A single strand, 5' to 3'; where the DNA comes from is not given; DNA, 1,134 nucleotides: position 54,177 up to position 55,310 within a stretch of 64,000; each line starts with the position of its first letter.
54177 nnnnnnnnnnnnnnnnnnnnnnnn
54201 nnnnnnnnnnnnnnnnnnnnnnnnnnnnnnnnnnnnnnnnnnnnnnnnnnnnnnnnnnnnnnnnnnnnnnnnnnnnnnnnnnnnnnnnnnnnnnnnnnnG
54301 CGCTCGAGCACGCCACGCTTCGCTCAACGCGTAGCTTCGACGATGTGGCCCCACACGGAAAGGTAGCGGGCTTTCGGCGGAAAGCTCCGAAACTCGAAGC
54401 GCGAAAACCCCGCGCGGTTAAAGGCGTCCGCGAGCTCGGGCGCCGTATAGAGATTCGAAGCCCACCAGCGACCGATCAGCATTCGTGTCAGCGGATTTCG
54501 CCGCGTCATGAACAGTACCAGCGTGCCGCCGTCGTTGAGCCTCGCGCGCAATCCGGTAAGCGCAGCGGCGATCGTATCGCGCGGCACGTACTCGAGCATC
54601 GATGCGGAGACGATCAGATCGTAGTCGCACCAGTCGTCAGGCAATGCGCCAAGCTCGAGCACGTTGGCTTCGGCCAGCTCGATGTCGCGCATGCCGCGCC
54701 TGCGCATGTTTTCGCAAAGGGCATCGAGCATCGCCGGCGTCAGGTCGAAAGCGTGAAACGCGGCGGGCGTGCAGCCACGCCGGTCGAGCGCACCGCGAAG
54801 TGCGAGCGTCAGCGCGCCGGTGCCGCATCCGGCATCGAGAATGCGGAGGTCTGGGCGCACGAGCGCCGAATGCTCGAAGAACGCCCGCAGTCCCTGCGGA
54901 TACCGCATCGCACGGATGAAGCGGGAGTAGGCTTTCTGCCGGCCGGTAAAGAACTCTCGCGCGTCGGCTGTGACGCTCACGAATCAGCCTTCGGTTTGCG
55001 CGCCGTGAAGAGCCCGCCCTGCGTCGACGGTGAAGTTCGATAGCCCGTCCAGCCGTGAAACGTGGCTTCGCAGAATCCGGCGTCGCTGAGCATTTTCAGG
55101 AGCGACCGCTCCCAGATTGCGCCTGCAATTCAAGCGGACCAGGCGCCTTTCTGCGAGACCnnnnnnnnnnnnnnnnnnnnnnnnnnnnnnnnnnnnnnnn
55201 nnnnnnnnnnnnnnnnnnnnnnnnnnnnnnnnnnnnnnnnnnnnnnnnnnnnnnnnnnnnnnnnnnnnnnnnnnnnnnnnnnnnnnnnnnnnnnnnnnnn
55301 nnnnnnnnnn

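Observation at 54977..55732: In-frame TGA at the conserved As(III)-binding cysteine of an ArsM-like methyltransferase: candidate selenocysteine enzyme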

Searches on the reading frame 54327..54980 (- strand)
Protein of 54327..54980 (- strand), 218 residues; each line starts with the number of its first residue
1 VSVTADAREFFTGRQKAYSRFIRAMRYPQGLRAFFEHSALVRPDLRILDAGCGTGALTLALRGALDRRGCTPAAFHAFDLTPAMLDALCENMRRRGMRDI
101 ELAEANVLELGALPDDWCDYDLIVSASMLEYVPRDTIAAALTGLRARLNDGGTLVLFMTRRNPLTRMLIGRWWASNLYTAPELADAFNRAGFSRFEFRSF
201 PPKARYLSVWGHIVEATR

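Call 6: search_protein_families(library=ncbifam, proteins=[window:54327-54980:-], max_evalue=0.01)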
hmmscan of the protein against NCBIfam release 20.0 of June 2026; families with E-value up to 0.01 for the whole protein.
seq(218 aa): 26 families (the best 25 are shown)
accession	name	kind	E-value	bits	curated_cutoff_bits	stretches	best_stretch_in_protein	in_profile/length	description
NF043040.1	corrin_prot_MT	hypoth_equivalog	5.6e-14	52.1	180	1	38-156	35-147/216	corrinoid protein-associated methyltransferase CpaM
TIGR03534.1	RF_mod_PrmC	equivalog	8.1e-08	32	199.1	1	43-125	88-162/253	peptide chain release factor N(5)-glutamine methyltransferase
NF010703.0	PRK14103.1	equivalog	1.1e-07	31.5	320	1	42-156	28-124/256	trans-aconitate 2-methyltransferase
TIGR02072.1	BioC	equivalog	6.3e-07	29.4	184.95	1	44-156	35-132/244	malonyl-ACP O-methyltransferase BioC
TIGR02021.1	BchM-ChlM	equivalog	2.7e-06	26.9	158.9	1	45-150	56-149/218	magnesium protoporphyrin IX methyltransferase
NF001243.0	PRK00216.1-4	equivalog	3.1e-06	26.7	235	1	40-159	44-154/237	demethylmenaquinone methyltransferase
TIGR01983.1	UbiG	equivalog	3.9e-06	26.3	102.95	1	44-163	50-158/228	bifunctional 2-polyprenyl-6-hydroxyphenol methylase/3-demethylubiquinol 3-O-methyltransferase UbiG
TIGR00536.1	hemK_fam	subfamily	4.7e-06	25.9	115.5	1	44-125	115-188/286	HemK family protein methyltransferase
TIGR02469.1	CbiT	equivalog_domain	5.3e-05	23.5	78.3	1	41-111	17-80/124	precorrin-6Y C5,15-methyltransferase (decarboxylating) subunit CbiT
TIGR04345.1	ovoA_Cterm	equivalog_domain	6.4e-05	22.6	170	0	113-159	128-172/242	putative 4-mercaptohistidine N1-methyltransferase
NF041536.1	ArsM_DUF2284_UU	exception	6.8e-05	21.4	575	1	46-156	79-180/459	arsenite methyltransferase/DUF2284 domain selenoprotein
NF001785.0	PRK00517.2-2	equivalog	0.0002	20.6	188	1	44-124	146-216/282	50S ribosomal protein L11 methyltransferase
TIGR02752.1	MenG_heptapren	equivalog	0.0003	20.4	419.85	1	43-156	45-149/231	demethylmenaquinone methyltransferase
NF001244.0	PRK00216.1-5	equivalog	0.0007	18.9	216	1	43-118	49-119/236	bifunctional demethylmenaquinone methyltransferase/2-methoxy-6-polyprenyl-1,4-benzoquinol methylase UbiE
NF047649.1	MTase_UXPK_star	exception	0.00072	18.7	460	1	41-155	75-180/283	methyltransferase/UXPK-star double selenoprotein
NF041537.1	ArsM_AhpD_UU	exception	0.003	16.4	510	1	43-156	76-180/345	arsenite methyltransferase/AhpD domain selenoprotein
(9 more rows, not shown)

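Call 7: search_protein_families(library=pfam, proteins=[window:54327-54980:-], max_evalue=0.01)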
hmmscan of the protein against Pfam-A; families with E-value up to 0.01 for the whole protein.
seq(218 aa): 7 families
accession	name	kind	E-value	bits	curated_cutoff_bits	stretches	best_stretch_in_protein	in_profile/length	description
PF08242.18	Methyltransf_12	-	1e-14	55.4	30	1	48-154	1-98/98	Methyltransferase domain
PF13649.12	Methyltransf_25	-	1.1e-13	52.1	27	1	47-152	1-97/97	Methyltransferase domain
PF13489.12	Methyltransf_23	-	2.3e-12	47.4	27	1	42-192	21-159/164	Methyltransferase domain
PF08241.18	Methyltransf_11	-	3.8e-10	40.7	21.2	1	48-156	1-95/95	Methyltransferase domain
PF13847.12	Methyltransf_31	-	3.2e-09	37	27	1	44-155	4-108/145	Methyltransferase domain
PF01209.24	Ubie_methyltran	-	1.6e-06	28.1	20.1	1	32-155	36-150/233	ubiE/COQ5 methyltransferase family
PF05175.20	MTS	-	0.0058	16.7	23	0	44-165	32-147/170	Methyltransferase small domain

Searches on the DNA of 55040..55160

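Call 64: search_rna_families(source=window, start=55040, end=55160, threshold=evalue, max_evalue=10)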
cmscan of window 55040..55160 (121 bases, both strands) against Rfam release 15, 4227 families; matches with E-value up to 10: 3.
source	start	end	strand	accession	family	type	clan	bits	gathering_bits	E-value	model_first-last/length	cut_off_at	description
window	55092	55147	-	RF02231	sX12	Gene; sRNA;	-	15.1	106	0.99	1-78/78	no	Xanthomonas sRNA sX12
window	55082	55106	-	RF01325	CRISPR-DR12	Gene; CRISPR;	-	11.4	37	9.7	1-30/30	no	CRISPR RNA direct repeat element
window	55084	55102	+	RF01962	RMST_1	Gene; lncRNA;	-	10.7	40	1.8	1-61/61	no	Rhabdomyosarcoma 2 associated transcript conserved region 1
